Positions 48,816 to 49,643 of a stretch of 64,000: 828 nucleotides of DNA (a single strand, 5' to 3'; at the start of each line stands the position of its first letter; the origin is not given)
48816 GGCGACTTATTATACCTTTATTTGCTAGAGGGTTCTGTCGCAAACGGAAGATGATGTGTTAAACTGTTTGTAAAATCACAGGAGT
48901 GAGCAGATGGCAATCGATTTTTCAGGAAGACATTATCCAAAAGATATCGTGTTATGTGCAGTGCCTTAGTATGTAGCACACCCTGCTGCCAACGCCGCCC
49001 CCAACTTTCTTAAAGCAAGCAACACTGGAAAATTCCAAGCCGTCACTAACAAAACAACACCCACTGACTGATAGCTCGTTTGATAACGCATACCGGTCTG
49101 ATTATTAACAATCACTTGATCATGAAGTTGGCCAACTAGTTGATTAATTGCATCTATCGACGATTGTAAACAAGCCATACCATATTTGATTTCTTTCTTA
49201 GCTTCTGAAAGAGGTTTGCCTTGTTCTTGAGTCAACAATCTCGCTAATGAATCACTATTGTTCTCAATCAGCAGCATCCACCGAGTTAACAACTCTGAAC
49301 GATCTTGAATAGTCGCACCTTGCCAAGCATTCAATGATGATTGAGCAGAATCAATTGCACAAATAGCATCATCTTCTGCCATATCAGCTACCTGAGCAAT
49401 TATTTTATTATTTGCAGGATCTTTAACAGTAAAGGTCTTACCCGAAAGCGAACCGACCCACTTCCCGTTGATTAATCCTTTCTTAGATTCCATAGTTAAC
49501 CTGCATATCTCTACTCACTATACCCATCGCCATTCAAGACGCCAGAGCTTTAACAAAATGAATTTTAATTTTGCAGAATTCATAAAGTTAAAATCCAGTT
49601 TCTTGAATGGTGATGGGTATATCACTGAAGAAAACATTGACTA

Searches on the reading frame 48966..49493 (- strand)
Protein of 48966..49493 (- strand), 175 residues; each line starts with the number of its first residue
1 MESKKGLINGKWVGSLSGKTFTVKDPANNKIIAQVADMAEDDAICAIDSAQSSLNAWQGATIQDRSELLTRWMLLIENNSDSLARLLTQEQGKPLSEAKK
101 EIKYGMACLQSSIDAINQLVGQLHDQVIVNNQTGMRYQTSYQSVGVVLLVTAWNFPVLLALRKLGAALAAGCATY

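Call 47: search_protein_families(library=pfam, proteins=[window:48966-49493:-], max_evalue=0.01)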
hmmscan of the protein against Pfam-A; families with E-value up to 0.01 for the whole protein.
window:48966-49493:- (175 aa): 1 family
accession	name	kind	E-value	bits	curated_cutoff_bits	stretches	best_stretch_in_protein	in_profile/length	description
PF00171.27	Aldedh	-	4.2e-35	121.6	23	1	12-173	1-156/461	Aldehyde dehydrogenase family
